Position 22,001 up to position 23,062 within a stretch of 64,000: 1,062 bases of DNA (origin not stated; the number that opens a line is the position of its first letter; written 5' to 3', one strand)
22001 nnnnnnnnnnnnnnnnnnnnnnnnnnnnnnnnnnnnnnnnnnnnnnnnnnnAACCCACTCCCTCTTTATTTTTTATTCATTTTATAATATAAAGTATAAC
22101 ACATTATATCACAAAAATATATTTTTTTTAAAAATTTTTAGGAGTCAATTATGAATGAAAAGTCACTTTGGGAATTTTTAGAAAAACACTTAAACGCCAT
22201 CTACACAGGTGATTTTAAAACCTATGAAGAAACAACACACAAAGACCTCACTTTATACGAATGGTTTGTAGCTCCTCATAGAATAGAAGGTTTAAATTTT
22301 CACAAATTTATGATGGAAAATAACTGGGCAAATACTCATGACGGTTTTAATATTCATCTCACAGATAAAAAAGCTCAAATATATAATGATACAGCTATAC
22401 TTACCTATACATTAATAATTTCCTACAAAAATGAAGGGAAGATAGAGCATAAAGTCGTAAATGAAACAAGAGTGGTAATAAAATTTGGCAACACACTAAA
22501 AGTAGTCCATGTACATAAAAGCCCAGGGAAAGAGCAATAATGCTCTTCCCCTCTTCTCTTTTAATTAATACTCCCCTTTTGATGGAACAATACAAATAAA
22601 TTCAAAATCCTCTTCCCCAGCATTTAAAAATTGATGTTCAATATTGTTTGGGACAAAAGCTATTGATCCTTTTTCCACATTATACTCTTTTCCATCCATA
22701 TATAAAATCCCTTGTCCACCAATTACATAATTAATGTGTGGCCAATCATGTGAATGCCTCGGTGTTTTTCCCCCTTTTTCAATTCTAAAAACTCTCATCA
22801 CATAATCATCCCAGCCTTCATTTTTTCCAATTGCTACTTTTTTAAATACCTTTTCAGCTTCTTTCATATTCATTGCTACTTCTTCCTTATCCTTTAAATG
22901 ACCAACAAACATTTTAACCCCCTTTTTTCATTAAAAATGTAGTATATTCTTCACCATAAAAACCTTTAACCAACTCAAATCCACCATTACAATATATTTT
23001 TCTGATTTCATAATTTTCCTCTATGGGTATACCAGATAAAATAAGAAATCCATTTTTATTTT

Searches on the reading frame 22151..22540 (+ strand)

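Call 55: search_protein_families(library=pfam, proteins=[window:22151-22540:+], max_evalue=0.00001)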
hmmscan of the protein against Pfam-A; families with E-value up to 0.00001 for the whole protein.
window:22151-22540:+ (129 aa): 2 families
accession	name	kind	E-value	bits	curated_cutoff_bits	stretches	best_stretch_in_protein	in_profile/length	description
PF08332.16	CaMKII_AD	-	3.6e-36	124.6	22.1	1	3-125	2-126/128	Calcium/calmodulin dependent protein kinase II association domain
PF13474.12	SnoaL_3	-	5.2e-06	27.3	22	1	9-125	4-118/121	SnoaL-like domain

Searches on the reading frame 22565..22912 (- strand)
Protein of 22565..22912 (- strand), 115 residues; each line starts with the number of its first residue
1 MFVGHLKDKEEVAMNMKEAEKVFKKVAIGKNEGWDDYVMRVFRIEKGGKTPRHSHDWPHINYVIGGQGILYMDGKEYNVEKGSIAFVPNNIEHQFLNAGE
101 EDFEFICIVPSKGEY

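Call 55: search_protein_families(library=pfam, proteins=[window:22565-22912:-], max_evalue=0.00001)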
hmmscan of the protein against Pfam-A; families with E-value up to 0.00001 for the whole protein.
window:22565-22912:- (115 aa): 2 families
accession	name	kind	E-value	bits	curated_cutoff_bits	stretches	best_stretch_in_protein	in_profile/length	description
PF07883.17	Cupin_2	-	9.1e-18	64.2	27.2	1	41-109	2-70/70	Cupin domain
PF02311.25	AraC_binding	-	3.9e-12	46.5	21.1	1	49-108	15-74/135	AraC-like ligand binding domain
